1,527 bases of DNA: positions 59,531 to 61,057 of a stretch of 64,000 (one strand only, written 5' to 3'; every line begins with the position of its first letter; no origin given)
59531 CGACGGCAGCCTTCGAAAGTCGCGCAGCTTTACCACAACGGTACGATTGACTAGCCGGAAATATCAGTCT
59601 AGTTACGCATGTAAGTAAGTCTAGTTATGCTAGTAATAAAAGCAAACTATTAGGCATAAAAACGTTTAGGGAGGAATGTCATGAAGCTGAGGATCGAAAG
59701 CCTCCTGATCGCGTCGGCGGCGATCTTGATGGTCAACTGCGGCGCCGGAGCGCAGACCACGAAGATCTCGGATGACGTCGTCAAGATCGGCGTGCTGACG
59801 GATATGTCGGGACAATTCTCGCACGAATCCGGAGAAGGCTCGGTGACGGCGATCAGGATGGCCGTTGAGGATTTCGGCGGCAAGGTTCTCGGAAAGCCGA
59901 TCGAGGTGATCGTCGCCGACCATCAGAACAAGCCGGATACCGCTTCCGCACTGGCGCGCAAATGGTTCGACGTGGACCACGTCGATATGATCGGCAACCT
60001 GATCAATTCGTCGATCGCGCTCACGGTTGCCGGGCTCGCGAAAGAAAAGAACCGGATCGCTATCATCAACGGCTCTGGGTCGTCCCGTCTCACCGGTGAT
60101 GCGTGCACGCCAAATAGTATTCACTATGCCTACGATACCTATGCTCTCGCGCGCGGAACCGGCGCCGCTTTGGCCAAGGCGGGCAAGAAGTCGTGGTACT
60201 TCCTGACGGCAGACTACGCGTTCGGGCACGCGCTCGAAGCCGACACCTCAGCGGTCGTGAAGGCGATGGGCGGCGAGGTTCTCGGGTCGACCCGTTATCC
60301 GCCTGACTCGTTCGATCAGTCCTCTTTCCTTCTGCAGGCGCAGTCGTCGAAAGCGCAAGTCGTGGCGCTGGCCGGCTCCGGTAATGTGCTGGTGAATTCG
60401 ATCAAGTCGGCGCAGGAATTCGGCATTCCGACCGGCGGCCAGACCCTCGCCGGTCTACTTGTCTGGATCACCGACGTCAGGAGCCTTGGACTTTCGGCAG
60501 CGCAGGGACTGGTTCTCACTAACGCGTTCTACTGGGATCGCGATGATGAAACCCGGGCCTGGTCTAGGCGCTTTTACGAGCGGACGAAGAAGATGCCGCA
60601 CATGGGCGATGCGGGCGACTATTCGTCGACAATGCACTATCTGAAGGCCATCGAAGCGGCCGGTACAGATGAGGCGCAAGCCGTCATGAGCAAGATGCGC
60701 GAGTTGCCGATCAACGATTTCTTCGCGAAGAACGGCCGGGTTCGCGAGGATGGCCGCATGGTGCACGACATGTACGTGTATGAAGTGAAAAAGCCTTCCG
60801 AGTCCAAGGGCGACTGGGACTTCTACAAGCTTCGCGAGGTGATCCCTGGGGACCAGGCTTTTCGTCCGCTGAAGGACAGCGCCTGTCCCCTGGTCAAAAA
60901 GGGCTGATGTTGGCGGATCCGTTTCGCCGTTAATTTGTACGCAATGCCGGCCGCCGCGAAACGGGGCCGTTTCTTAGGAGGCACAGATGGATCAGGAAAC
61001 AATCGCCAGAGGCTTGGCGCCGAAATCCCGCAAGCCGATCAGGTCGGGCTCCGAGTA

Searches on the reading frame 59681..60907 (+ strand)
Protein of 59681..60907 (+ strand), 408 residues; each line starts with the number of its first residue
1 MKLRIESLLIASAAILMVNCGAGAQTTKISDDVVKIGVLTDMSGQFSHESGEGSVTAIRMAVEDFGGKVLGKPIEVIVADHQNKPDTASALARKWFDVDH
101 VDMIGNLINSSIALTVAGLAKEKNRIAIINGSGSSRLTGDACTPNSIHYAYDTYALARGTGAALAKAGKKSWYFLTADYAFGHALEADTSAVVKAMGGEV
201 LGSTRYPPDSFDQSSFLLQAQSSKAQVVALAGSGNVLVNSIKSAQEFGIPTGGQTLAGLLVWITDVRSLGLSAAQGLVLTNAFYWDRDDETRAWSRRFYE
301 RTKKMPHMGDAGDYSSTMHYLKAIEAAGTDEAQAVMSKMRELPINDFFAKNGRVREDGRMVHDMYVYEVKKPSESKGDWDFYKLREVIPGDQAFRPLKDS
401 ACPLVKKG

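Call 6: search_protein_families(library=pfam, proteins=[window:59681-60907:+])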
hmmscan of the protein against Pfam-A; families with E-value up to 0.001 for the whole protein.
window:59681-60907:+ (408 aa): 2 families
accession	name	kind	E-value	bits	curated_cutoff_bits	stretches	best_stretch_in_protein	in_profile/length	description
PF13458.12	Peripla_BP_6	-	2.3e-110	369.9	31.7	1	34-370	2-339/343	Periplasmic binding protein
PF13433.12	Peripla_BP_5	-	3.5e-13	49.8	27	1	34-366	1-330/363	Periplasmic binding protein domain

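Call 8: search_protein_families(library=ncbifam, proteins=[window:59681-60907:+])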
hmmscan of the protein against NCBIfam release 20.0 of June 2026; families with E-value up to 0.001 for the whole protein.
window:59681-60907:+ (408 aa): 3 families
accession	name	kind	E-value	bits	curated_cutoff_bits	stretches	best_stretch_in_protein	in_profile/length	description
TIGR03669.1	urea_ABC_arch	equivalog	4.9e-15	55.4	494.8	1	34-370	1-337/375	urea ABC transporter substrate-binding protein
TIGR03407.1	urea_ABC_UrtA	exception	9.2e-13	47.8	492.75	1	34-357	1-324/361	urea ABC transporter substrate-binding protein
NF011933.0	PRK15404.1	subfamily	5.4e-06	25.7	477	1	16-138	9-131/370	high-affinity branched-chain amino acid ABC transporter substrate-binding protein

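Call 53: search_solved_structures(query=window:59681-60904:+, max_evalue=1e-10)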
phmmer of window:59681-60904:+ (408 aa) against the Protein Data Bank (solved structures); distinct sequences matched with E-value up to 1e-10: 7.
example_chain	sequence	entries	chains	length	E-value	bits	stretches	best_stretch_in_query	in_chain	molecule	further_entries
3i09_A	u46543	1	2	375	7.4e-129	433.3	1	32-405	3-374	Periplasmic branched-chain amino acid-binding protein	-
3n0w_A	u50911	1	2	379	6.2e-95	321.7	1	33-404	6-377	ABC branched chain amino acid family transporter, periplasmic ligand binding protein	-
4maa_A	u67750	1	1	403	3.4e-19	72.3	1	18-404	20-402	Putative branched-chain amino acid ABC transporter, periplasmic amino acid-binding protein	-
4evq_A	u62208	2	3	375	2.4e-17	66.2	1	32-298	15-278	Putative ABC transporter subunit, substrate-binding component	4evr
4zpj_A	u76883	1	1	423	1.5e-15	60.3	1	18-278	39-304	Extracellular ligand-binding receptor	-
8tg1_A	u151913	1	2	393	1.8e-15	60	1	28-363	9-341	Extracellular ligand-binding receptor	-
4ey3_A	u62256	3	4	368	3.3e-13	52.6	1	30-325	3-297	Twin-arginine translocation pathway signal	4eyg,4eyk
